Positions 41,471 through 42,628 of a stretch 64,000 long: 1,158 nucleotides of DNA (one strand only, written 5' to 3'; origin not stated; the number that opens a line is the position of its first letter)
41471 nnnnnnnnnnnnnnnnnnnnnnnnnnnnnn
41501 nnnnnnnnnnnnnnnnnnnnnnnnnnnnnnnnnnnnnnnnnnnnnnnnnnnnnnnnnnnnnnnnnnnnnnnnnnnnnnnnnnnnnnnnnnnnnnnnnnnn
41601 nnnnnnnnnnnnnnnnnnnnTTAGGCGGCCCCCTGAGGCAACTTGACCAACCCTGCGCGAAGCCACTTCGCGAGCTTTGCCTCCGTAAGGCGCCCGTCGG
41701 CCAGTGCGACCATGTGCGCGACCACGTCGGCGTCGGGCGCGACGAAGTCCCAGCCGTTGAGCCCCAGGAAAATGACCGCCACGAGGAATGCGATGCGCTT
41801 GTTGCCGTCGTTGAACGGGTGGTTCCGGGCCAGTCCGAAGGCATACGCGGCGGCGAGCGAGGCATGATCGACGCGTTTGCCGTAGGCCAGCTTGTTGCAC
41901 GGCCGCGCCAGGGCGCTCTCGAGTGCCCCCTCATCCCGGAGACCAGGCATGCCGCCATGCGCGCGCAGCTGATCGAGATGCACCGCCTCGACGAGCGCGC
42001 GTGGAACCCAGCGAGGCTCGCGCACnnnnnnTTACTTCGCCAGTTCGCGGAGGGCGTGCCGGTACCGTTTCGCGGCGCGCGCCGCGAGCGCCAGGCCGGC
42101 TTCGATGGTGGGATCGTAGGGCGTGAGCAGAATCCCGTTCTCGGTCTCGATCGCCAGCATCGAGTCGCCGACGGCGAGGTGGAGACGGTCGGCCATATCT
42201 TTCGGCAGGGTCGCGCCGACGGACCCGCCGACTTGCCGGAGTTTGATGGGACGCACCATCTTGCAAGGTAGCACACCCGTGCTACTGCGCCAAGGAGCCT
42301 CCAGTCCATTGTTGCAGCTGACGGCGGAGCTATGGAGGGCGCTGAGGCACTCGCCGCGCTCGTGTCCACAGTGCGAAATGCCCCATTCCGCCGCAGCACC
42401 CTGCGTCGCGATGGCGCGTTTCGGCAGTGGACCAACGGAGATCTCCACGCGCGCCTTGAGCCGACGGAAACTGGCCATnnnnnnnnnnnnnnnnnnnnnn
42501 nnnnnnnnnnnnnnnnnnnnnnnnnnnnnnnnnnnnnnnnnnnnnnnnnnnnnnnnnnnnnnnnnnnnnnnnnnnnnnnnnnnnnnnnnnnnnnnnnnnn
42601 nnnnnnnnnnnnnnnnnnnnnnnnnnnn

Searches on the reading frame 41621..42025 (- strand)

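Call 47: search_protein_families(library=pfam, proteins=[window:41621-42025:-], max_evalue=0.01)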
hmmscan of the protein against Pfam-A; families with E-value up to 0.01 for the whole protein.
window:41621-42025:- (134 aa): 1 family
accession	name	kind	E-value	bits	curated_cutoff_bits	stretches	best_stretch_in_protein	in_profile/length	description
PF02661.23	Fic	-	3.1e-15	57.2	24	1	8-87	3-93/93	Fic/DOC family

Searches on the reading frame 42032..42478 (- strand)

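Call 47: search_protein_families(library=pfam, proteins=[window:42032-42478:-], max_evalue=0.01)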
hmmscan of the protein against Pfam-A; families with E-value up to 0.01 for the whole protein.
window:42032-42478:- (148 aa): 1 family
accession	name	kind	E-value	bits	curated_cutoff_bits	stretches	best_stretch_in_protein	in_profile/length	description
PF04014.23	MazE_antitoxin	-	6.5e-08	32.8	24.7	1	81-124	2-46/48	Antidote-toxin recognition MazE, bacterial antitoxin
